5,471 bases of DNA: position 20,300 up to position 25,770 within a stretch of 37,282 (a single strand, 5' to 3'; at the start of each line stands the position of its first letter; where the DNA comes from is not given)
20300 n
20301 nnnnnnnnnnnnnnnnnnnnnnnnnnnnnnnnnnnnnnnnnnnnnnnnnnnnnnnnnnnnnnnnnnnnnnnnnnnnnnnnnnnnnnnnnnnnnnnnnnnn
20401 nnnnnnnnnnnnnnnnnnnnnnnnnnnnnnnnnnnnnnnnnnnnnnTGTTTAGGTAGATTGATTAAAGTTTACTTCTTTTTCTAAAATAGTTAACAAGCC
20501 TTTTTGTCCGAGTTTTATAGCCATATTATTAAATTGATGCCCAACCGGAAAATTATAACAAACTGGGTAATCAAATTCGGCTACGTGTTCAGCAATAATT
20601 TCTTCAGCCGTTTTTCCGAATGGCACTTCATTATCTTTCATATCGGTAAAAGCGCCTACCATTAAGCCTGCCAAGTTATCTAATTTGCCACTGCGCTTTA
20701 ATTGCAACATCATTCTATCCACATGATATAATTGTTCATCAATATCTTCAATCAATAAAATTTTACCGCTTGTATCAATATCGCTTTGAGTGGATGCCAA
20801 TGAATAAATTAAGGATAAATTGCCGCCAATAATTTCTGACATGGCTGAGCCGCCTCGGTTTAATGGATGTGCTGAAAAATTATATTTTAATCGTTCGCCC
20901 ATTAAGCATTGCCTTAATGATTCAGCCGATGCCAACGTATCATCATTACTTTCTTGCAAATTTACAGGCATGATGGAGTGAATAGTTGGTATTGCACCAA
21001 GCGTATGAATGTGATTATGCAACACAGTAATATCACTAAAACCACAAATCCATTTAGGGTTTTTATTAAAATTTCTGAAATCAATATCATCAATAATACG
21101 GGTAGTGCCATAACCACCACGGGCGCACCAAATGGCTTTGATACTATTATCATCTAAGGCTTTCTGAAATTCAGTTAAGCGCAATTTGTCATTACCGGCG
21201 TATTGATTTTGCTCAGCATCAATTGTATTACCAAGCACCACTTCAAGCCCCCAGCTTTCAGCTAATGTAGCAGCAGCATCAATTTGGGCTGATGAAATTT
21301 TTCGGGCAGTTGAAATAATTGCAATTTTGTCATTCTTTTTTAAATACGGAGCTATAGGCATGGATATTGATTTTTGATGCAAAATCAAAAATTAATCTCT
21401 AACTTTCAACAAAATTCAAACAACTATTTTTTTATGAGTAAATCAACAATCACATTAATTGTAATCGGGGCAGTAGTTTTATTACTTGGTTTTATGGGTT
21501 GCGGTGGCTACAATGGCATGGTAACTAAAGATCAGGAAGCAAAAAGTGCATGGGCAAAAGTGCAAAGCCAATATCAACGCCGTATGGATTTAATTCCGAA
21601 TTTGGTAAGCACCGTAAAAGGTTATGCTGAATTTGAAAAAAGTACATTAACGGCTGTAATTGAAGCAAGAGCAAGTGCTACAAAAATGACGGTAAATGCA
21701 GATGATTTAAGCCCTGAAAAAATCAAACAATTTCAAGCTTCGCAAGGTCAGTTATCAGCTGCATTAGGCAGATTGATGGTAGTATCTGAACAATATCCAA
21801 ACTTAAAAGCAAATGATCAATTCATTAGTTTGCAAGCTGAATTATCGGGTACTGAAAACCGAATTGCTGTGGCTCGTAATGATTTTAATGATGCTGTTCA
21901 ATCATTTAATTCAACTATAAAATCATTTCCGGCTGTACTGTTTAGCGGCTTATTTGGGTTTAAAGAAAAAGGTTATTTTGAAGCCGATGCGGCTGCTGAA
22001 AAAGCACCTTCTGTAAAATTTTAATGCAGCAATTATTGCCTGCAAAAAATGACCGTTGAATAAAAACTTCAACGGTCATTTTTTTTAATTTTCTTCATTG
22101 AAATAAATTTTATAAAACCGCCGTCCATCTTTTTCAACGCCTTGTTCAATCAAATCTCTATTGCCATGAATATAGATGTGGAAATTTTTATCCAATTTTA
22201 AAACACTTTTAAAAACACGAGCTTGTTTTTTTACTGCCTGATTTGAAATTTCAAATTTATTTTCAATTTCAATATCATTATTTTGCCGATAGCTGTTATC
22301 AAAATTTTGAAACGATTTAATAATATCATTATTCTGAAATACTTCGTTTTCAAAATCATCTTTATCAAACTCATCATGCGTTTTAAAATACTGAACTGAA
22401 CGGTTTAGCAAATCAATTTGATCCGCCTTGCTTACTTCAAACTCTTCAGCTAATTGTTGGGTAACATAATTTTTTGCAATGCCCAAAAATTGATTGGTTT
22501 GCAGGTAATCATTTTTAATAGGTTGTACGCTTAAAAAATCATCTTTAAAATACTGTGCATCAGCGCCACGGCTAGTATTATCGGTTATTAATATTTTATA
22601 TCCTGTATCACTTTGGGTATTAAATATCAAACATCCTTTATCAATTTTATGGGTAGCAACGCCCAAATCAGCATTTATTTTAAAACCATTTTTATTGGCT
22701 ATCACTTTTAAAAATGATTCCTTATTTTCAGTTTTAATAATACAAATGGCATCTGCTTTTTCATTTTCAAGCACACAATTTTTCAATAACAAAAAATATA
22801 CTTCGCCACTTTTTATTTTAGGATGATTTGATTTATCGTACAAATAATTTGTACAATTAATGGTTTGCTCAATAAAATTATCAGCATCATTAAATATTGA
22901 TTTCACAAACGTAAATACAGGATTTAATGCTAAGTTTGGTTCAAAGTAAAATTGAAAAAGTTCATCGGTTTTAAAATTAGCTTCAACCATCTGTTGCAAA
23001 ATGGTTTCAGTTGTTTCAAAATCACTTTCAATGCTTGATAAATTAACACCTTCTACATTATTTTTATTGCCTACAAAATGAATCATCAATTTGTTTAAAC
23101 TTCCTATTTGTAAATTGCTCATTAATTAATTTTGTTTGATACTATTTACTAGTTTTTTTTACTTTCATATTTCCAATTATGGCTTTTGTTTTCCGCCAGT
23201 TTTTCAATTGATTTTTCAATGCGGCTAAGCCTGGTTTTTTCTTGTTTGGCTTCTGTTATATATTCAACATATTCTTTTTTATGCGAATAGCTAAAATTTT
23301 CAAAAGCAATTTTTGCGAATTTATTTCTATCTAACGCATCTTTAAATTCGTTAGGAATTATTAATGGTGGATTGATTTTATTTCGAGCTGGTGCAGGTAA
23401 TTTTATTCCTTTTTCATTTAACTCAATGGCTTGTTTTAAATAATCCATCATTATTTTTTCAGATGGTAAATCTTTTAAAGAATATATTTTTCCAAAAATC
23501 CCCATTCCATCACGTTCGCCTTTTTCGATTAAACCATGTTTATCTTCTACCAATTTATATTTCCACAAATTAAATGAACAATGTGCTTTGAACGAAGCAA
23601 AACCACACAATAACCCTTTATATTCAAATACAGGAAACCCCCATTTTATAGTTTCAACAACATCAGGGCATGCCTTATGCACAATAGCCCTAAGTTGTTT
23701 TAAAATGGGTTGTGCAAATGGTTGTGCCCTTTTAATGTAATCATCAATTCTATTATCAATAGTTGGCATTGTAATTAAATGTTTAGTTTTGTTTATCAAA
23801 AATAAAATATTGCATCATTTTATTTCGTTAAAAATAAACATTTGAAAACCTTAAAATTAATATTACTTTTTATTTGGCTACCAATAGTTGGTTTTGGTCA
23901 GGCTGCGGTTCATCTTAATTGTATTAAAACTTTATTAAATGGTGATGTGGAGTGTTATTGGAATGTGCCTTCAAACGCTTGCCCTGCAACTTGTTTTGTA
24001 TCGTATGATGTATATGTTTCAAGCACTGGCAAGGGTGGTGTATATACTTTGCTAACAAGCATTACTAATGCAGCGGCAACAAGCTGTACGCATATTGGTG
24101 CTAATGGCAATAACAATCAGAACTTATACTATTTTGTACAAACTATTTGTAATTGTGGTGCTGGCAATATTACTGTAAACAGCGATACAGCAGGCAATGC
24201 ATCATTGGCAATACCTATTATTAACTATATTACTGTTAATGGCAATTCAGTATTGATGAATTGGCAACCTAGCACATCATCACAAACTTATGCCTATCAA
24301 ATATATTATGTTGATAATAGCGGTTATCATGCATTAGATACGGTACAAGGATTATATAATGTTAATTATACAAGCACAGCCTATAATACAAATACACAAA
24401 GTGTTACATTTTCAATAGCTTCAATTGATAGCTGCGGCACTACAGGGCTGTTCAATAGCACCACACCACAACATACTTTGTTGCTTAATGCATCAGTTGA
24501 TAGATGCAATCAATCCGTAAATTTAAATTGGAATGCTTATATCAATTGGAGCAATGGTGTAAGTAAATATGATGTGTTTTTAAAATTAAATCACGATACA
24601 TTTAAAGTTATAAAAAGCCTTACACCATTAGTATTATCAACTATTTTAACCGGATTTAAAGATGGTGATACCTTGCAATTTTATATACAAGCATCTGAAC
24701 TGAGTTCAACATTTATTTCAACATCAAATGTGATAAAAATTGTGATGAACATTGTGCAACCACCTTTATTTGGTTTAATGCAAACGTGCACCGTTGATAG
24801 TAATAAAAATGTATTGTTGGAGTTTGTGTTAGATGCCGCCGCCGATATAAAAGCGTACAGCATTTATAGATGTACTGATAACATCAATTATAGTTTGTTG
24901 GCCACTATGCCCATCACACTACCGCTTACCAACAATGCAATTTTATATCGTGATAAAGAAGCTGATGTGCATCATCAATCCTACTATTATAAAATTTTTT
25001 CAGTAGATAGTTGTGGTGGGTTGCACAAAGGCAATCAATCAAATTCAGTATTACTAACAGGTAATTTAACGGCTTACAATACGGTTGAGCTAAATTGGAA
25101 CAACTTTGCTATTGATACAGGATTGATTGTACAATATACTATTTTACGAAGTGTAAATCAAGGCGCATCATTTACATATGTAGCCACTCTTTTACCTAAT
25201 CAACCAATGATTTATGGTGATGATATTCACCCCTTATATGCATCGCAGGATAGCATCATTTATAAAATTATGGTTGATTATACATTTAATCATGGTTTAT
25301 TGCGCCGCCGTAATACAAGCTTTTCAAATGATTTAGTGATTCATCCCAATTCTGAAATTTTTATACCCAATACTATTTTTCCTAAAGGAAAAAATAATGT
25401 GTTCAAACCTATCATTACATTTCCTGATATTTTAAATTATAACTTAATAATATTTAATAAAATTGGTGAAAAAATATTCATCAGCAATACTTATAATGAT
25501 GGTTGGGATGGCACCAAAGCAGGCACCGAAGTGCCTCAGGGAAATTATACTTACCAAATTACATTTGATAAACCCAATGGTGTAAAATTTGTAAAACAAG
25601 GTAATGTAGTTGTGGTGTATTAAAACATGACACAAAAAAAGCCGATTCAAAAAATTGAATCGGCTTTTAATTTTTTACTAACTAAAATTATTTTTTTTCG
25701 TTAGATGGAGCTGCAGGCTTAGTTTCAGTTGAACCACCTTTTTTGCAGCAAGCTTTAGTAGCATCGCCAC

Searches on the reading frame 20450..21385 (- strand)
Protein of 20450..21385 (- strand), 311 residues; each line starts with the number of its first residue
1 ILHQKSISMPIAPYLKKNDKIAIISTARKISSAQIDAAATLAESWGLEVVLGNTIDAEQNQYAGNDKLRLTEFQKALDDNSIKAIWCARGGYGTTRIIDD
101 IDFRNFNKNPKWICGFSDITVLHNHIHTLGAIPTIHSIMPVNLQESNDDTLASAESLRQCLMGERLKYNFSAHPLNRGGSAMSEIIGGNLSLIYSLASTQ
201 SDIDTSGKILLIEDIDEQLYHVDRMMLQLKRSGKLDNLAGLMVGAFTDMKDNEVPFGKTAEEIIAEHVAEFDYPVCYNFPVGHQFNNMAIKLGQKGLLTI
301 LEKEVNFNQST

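Call 52: search_protein_families(library=pfam, proteins=[window:20450-21385:-], max_evalue=0.001)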
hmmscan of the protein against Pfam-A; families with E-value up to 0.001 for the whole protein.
window:20450-21385:- (311 aa): 2 families
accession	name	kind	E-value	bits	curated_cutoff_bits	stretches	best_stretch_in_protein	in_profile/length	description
PF02016.21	Peptidase_S66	-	2e-36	125.2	25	1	21-136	1-120/121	LD-carboxypeptidase N-terminal domain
PF17676.7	Peptidase_S66C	-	3.8e-32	111.8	23.7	1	184-295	3-117/120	LD-carboxypeptidase C-terminal domain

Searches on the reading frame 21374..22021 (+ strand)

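Call 52: search_protein_families(library=pfam, proteins=[window:21374-22021:+], max_evalue=0.001)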
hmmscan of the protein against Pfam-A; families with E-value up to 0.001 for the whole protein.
window:21374-22021:+ (216 aa): 1 family
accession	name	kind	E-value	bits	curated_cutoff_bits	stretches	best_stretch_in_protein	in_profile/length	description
PF04011.17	LemA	-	1.8e-59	200.3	26.2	1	59-216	1-149/149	LemA family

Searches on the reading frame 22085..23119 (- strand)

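Call 52: search_protein_families(library=pfam, proteins=[window:22085-23119:-], max_evalue=0.001)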
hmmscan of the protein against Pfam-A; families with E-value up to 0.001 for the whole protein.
window:22085-23119:- (344 aa): 1 family
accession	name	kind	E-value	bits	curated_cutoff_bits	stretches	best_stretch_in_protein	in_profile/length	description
PF04245.18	NA37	-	9.4e-29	101.3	24.6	1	13-330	2-322/325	37-kD nucleoid-associated bacterial protein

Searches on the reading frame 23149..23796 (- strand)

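Call 52: search_protein_families(library=pfam, proteins=[window:23149-23796:-], max_evalue=0.001)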
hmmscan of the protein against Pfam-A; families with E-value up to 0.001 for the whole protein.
window:23149-23796:- (215 aa): 3 families
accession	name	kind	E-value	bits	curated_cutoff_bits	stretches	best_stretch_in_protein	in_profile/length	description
PF13376.11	OmdA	-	4e-19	68.8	25.6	1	145-203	2-60/60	Bacteriocin-protection, YdeI or OmpD-Associated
PF08818.16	DUF1801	-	2.1e-16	60.5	27.2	1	29-124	2-85/85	Domain of unknown function (DU1801)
PF18899.5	DUF5655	-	2.7e-09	37.5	24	1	17-126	1-108/109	Domain of unknown function (DUF5655)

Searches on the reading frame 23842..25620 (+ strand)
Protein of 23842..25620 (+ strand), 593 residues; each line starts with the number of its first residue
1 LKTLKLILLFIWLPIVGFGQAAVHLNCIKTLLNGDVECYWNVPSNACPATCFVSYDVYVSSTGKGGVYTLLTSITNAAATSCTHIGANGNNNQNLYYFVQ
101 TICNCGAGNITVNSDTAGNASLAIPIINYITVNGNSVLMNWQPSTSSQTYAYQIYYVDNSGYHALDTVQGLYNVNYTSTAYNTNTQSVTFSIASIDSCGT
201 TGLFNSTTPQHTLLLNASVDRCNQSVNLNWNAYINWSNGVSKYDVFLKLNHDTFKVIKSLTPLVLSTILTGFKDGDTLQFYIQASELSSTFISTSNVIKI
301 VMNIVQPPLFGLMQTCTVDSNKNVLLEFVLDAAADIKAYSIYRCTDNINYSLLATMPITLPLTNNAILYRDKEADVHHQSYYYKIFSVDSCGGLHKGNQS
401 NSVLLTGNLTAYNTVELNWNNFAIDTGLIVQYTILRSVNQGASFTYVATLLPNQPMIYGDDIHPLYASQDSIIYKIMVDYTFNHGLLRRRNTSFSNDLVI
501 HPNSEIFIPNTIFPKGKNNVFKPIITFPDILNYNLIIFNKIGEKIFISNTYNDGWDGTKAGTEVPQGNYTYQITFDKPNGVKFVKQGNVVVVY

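Call 52: search_protein_families(library=pfam, proteins=[window:23842-25620:+], max_evalue=0.001)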
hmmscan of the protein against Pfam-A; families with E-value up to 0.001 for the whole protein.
window:23842-25620:+ (593 aa): 1 family
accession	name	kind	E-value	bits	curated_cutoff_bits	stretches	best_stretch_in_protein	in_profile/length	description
PF13585.12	CHU_C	-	5.4e-10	39.7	27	1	508-580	3-77/86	CHU_C Type IX secretion signal domain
